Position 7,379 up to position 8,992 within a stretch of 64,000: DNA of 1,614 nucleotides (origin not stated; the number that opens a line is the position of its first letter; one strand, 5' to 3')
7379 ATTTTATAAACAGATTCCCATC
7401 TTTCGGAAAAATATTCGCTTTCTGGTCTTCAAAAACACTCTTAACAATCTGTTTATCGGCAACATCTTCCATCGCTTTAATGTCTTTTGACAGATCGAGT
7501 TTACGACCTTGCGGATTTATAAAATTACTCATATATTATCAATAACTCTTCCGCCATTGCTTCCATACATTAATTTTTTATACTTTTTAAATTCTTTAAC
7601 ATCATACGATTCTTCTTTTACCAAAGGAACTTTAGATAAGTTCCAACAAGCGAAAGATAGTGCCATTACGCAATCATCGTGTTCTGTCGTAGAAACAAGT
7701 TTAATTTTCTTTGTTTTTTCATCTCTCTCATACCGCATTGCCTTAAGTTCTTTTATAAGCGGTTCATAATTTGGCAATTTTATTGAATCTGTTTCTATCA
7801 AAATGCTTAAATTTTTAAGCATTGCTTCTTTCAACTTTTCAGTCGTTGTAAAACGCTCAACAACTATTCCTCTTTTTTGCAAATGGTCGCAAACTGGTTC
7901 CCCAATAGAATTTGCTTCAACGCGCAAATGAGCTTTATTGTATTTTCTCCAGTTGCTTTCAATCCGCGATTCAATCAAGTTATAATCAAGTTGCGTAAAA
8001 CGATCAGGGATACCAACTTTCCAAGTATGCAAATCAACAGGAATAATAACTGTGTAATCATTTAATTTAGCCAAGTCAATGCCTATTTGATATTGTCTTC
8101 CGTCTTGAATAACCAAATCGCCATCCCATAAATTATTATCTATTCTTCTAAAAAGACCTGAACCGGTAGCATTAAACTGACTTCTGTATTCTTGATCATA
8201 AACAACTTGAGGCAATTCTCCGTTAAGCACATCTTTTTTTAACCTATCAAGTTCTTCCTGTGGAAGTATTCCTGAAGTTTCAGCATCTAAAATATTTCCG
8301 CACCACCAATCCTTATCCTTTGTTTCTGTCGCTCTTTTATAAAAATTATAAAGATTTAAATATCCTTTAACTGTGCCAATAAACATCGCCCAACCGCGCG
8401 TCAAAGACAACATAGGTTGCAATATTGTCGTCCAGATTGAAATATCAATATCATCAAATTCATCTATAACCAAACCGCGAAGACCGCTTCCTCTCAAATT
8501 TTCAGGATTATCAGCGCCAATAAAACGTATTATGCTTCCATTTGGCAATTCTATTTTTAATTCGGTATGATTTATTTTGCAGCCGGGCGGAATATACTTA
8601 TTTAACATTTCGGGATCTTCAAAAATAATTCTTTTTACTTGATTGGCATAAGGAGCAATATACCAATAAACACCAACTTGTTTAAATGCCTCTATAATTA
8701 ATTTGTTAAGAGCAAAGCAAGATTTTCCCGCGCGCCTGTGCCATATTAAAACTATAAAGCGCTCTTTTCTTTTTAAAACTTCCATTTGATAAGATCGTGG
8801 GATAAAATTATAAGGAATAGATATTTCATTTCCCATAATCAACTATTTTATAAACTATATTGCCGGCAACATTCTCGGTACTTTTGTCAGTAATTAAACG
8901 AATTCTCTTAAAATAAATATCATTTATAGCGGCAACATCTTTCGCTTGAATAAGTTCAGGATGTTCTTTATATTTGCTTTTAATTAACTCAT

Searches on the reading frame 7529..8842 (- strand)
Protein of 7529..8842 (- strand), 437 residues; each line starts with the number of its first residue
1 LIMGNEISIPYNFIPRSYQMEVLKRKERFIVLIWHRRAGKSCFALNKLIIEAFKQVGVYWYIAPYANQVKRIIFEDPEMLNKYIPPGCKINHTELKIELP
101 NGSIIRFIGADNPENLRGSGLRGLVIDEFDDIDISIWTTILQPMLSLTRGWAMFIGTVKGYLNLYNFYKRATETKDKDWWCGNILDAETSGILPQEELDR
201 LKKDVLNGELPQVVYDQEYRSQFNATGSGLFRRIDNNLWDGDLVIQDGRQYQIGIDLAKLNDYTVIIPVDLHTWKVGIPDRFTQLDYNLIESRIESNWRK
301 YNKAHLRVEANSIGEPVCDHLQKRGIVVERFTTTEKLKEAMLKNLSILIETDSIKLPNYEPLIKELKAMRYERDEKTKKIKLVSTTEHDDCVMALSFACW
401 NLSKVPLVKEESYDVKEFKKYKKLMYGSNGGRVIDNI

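Call 22: search_protein_families(library=phrogs, proteins=[window:7529-8842:-], max_evalue=0.00001)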
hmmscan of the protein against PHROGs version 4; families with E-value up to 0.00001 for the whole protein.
window:7529-8842:- (437 aa): 4 families
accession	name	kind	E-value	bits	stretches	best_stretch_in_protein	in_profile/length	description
phrog_2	-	head and packaging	1.3e-39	137.6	1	8-409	260-597/807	terminase large subunit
phrog_7579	-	head and packaging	1.8e-10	41.5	1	19-233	9-223/239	terminase large subunit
phrog_38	-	head and packaging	1.2e-07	31.8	1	246-418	544-719/760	terminase large subunit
phrog_5909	-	head and packaging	9.4e-06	26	0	253-401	110-267/285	terminase large subunit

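Call 30: find_related_loci(query=window:7529-8842:-, collection=viral_contigs, flank=10000)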
Query window:7529-8842:- (437 aa) in viral_contigs; peptide patterns used: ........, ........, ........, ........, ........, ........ (x = any residue, [..] = any of these).
19 stretches matched a pattern, but none encodes a relative of the query by tblastn (E <= 1e-3).

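Call 55: search_dna_similar(query=window:7529-8842:-, collection=phages, mode=protein, max_evalue=0.00001, max_rows=15)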
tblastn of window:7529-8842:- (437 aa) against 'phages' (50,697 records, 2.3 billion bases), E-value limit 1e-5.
Records with a match: 399; places in all: 399; records where one place covers at least 80% of the query: 30.
Best place of each record, by identity: <60% 399.
By first word of the organism name: Vibrio 104; Microbacterium 36; Gordonia 35; Clostridium 29; Pelagibacter 28; Pseudomonas 28; Mycobacterium 24; Caudoviricetes 13; Thermus 12; Stenotrophomonas 12; and 29 more.
By host as written in the record: - 84; Clostridium sporogenes ATCC-15579 29; Microbacterium foliorum NRRL B-24224 25; Gordonia rubripertincta NRRL B-16540 25; Mycobacterium smegmatis mc2 155 17; Vibrio breoganii 15; Candidatus Pelagibacter ubique HTCC1062 14; Microbacterium foliorum NRRL B-24224 SEA 11; and 92 more.
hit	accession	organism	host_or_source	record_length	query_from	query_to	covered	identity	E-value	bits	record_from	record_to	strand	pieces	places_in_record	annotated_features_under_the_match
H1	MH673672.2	Thermus phage phiFa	Thermus thermophilus HB27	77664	12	400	89%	27.0%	3e-32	135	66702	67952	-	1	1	terminase large subunit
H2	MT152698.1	Halorubrum phage Hardycor1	Halorubrum coriense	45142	15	399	88%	26.9%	3e-23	108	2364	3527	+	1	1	terL: large subunit terminase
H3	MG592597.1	Vibrio phage 1.233.A._10N.261.51.E6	Vibrio breoganii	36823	19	372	81%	28.6%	1e-28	125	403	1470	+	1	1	terminase-like family protein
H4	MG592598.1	Vibrio phage 1.233.B._10N.261.51.E6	Vibrio breoganii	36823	19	372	81%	28.6%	1e-28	125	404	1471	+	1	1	terminase-like family protein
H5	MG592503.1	Vibrio phage 1.132.O._10N.222.49.F8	Vibrio breoganii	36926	19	372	81%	28.6%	1e-28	125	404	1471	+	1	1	terminase-like family protein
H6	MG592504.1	Vibrio phage 1.133.O._10N.222.51.E4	Vibrio breoganii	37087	19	372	81%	28.6%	2e-28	124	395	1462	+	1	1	terminase-like family protein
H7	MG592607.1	Vibrio phage 1.242.O._10N.261.54.B2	Vibrio breoganii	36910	19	372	81%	28.6%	2e-28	124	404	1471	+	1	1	hypothetical protein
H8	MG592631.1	Vibrio phage 1.266.O._10N.286.52.F9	Vibrio breoganii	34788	19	372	81%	28.3%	2e-28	124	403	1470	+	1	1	terminase-like family protein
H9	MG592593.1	Vibrio phage 1.226.O._10N.261.48.E5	Vibrio breoganii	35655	19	372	81%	28.3%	2e-28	124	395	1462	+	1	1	terminase-like family protein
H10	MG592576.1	Vibrio phage 1.206.O._10N.222.51.B10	Vibrio breoganii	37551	19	372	81%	28.3%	6e-28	123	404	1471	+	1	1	terminase-like family protein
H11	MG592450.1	Vibrio phage 1.074.O._10N.222.49.B7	Vibrio breoganii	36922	19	372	81%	28.3%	6e-28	122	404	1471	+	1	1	terminase-like family protein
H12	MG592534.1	Vibrio phage 1.167.O._10N.261.51.F2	Vibrio breoganii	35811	19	372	81%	28.1%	1e-28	125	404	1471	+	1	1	terminase-like family protein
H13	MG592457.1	Vibrio phage 1.082.O._10N.261.49.E4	Vibrio breoganii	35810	19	372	81%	28.1%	2e-28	124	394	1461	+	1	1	terminase-like family protein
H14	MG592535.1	Vibrio phage 1.168.O._10N.261.52.A10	Vibrio breoganii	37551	19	372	81%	28.1%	3e-28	123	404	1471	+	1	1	terminase-like family protein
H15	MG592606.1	Vibrio phage 1.240.O._10N.261.52.F8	Vibrio breoganii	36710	19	372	81%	28.1%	8e-28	122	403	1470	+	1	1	terminase-like family protein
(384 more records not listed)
